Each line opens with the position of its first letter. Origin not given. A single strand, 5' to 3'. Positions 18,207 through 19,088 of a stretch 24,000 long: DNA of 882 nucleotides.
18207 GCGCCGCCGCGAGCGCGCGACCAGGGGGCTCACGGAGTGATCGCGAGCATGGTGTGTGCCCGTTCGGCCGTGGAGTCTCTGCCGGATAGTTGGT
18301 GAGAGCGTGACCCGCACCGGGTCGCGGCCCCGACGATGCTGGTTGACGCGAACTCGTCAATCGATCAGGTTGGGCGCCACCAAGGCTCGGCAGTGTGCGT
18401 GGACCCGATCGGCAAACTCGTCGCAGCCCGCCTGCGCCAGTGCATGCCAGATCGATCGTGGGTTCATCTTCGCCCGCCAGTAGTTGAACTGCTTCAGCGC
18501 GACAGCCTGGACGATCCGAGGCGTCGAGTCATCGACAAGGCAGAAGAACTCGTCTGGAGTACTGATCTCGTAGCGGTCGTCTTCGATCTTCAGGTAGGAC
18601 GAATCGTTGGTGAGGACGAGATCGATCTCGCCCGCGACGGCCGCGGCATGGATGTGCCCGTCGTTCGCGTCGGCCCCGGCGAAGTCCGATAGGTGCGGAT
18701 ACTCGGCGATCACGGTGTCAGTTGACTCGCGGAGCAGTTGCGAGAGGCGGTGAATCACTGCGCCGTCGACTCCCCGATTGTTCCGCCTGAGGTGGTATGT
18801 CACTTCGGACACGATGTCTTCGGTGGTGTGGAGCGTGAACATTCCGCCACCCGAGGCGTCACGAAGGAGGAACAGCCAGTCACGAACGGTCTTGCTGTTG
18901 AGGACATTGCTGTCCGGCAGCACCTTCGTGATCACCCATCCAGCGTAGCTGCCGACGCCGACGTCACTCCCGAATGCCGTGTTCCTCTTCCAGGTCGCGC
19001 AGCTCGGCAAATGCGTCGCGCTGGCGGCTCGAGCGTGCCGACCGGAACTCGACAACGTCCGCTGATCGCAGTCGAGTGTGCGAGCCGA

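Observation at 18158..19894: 85-bp direct repeat (92% identical, offset exactly 1600 bp) duplicates a gene's 3' end and brackets an HTH-PIN cassette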

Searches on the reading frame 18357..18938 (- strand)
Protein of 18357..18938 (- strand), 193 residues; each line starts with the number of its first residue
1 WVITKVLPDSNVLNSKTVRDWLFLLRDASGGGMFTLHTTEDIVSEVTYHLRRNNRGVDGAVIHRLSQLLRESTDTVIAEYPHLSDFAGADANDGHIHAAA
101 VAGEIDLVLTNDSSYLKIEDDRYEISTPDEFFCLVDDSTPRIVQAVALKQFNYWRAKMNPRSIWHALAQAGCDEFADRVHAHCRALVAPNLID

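Call 9: search_protein_families(library=pfam, proteins=[window:18357-18938:-], max_evalue=0.01)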
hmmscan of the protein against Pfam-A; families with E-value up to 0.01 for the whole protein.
window:18357-18938:- (193 aa): 2 families
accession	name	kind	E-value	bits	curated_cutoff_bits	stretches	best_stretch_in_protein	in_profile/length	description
PF13470.12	PIN_3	-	3.2e-06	28.4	27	1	24-112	24-113/115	PIN domain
PF01850.27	PIN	-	0.0015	19.5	23.6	1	8-117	3-116/120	PIN domain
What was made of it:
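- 18357..18938 (-): PIN_3-domain putative toxin, 193 aa, with a conserved C-terminal extension of about 70 aa. PF13470, E 3e-6, above its cut-off (call 9).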

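Call 26: find_homologous_proteins(query=window:18357-18938:-, max_evalue=0.00001)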
Query window:18357-18938:- (193 aa): 8 proteins with E <= 0.00001 among 237 candidates.
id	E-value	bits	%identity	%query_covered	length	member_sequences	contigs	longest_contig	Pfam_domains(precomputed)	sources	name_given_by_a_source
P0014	7.1e-125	432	99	99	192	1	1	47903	PF13470.13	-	-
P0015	7.1e-62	227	58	94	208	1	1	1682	PF13470.13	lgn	-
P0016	4.9e-59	217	55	94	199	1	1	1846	PF13470.13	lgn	-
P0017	2.9e-51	192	60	78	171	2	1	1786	-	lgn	-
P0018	4.1e-42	162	45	95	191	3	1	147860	PF13470.13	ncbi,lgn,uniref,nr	ncbi:PIN domain-containing protein [Curtobacterium sp. MCJR17_020]|uniref:PIN domain-containing prot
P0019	5.8e-37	145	43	96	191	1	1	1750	-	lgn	-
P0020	9.3e-36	141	43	96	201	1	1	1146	-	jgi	jgi:hypothetical protein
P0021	9.9e-35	138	41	96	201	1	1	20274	-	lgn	-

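Call 27: find_encoding_contigs(protein=P0018, flank=5000, max_places=3)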
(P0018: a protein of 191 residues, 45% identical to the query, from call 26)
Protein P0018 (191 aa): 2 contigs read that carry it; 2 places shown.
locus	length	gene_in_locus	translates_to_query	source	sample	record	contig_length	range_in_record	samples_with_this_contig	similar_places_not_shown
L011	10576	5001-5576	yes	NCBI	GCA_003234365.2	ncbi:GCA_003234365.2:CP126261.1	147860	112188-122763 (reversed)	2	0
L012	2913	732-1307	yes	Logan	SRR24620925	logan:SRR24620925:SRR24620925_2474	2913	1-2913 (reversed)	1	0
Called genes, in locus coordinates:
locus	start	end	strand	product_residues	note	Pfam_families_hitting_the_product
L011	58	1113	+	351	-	PF14020:DUF4236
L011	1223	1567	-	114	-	PF11774:Lsr2, PF23359:Lsr2_DNA-bd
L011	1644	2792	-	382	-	PF13191:AAA_16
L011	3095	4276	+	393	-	PF13518:HTH_28 (faint), PF13551:HTH_29 (faint), PF13384:HTH_23, PF13936:HTH_38, PF00665:rve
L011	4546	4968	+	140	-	PF12728:HTH_17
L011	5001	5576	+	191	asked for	PF13470:PIN_3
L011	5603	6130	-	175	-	PF12802:MarR_2 (weak)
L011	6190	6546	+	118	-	PF00106:adh_short, PF08659:KR (weak), PF13561:adh_short_C2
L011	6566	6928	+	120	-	PF00106:adh_short, PF13561:adh_short_C2 (weak)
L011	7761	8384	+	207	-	-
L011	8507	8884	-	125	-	-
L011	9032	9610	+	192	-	-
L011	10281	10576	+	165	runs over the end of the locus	-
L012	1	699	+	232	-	?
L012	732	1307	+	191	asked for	PF13470:PIN_3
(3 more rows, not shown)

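Call 28: find_encoding_contigs(protein=P0015, flank=5000, max_places=3)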
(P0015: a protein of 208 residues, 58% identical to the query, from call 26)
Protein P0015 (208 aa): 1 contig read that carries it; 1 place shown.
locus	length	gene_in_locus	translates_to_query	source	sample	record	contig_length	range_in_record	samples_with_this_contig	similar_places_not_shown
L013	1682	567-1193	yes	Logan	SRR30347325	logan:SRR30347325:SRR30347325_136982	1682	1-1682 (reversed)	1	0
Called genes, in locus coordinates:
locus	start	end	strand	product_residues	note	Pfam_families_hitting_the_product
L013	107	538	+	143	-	PF12728:HTH_17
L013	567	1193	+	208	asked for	PF13470:PIN_3 (weak)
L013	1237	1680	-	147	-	?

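Call 29: find_encoding_contigs(protein=P0021, flank=5000, max_places=3)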
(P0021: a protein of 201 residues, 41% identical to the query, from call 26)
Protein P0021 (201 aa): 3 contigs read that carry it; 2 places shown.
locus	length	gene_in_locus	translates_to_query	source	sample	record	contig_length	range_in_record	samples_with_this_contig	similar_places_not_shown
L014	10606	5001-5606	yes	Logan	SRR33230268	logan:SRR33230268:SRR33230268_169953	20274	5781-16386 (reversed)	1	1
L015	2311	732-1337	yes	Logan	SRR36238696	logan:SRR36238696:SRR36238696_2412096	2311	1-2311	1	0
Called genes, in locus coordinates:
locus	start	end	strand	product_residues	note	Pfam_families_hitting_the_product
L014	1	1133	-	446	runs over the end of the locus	PF04055:Radical_SAM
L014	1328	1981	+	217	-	PF12840:HTH_20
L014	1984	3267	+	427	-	PF05977:MFS_3, PF07690:MFS_1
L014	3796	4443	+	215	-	PF08986:DUF1889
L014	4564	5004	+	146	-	PF12728:HTH_17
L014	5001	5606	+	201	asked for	-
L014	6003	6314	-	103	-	-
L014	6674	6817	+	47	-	-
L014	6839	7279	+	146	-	-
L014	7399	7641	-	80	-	PF12728:HTH_17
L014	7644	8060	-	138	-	PF16259:DUF4913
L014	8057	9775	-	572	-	PF02534:T4SS-DNA_transf, PF10412:TrwB_AAD_bind, PF12696:TraG-D_C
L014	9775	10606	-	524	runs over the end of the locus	-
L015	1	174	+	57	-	?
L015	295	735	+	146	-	PF12728:HTH_17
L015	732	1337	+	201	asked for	-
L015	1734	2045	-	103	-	-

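Call 31: search_protein_families(library=ncbifam, proteins=[window:18357-18938:-], max_evalue=0.01)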
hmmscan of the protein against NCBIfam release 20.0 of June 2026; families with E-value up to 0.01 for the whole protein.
window:18357-18938:- (193 aa): 1 family
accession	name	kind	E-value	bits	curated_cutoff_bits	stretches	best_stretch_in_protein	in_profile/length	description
NF046100.1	RSP_2648_fam_PIN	equivalog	2.8e-06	27.4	170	1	8-154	3-150/177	RSP_2648 family PIN domain-containing protein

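Call 32: search_protein_families(library=padloc, proteins=[window:18357-18938:-], max_evalue=0.01)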
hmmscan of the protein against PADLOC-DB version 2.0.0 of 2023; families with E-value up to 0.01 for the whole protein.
window:18357-18938:- (193 aa): 0 families
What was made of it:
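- Tried and rejected: PADLOC gave no defence-system hit apart from a generic HTH match (call 32).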

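Call 33: search_dna_similar(query=window:18357-18938:-, collection=plasmids, mode=protein, max_rows=15)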
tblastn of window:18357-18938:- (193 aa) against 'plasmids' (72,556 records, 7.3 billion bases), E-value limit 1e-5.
Records with a match: 20; places in all: 21; records where one place covers at least 80% of the query: 19.
Best place of each record, by identity: <60% 20.
By first word of the organism name: Rhodococcus 6; Prescottella 3; Amycolatopsis 3; Arthrobacter 2; Curtobacterium 1; Rathayibacter 1; Pseudarthrobacter 1; Gordonia 1; Dietzia 1; Vibrio 1.
By predicted mobility (MOB-suite, as given by PLSDB): non-mobilizable 11; mobilizable 7; conjugative 2.
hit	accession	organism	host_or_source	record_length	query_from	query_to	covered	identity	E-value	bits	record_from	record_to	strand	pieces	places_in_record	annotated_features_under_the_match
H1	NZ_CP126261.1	Curtobacterium sp. MCJR17_020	-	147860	2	184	95%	45.9%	3e-43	160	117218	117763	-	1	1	PIN domain-containing protein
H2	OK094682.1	Prescottella equi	Equus caballus,Culture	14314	4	186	95%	41.9%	8e-28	116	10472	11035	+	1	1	putative PIN RNase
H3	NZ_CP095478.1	Prescottella equi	Equus caballus,Culture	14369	4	186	95%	41.9%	8e-28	116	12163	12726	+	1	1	PIN domain-containing protein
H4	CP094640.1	Prescottella equi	clinical isolates,clinical isolates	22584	4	186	95%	41.9%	8e-28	116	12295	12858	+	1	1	PIN domain-containing protein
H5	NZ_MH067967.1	Arthrobacter sp.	-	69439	2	182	94%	41.8%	3e-33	132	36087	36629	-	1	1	PIN domain-containing protein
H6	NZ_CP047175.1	Rathayibacter sp. VKM Ac-2760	Tanacetum vulgare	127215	2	186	96%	39.5%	1e-31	127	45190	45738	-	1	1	type II toxin-antitoxin system VapC family toxin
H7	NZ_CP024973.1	Amycolatopsis sp. TNS106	-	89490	2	189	97%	36.1%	2e-28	118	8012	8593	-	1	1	PIN domain-containing protein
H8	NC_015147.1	Pseudarthrobacter phenanthrenivorans Sphe3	creosote-polluted soil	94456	3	184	94%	36.9%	2e-23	103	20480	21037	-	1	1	PIN domain-containing protein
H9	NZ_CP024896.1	Amycolatopsis sp. AA4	Soil sample,soil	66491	5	189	96%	35.7%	3e-26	112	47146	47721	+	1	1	PIN domain-containing protein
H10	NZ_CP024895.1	Amycolatopsis sp. AA4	Soil sample,soil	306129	5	189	96%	35.4%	3e-25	108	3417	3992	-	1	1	PIN domain-containing protein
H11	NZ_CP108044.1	Rhodococcus sp. NBC_00294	-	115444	6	184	93%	35.8%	3e-23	103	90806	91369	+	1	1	PIN domain-containing protein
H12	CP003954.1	Rhodococcus opacus PD630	-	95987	2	185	95%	34.2%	1e-20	96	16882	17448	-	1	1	hypothetical protein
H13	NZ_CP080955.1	Rhodococcus opacus PD630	cell culture,environmental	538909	2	185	95%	34.2%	1e-20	96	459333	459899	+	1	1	PIN domain-containing protein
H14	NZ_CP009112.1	Rhodococcus opacus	soil sample, Enrichment culture with ...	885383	2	185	95%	34.0%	4e-20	94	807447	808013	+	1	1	PIN domain-containing protein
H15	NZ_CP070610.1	Rhodococcus koreensis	cell culture,rhizosphere of apple ...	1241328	2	185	95%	33.9%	7e-20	94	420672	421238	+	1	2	record has no annotation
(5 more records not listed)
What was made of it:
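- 18357..18938 (-): Relatives lie on 20 plasmids, nearly all actinobacterial, one annotated as VapC family (call 33).
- It occurs on a Curtobacterium plasmid beside an rve-domain (integrase-core) transposase gene and near a TraG-type coupling protein gene (calls 27-29). tblastn finds it on 20 plasmids, nearly all actinobacterial (call 33).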
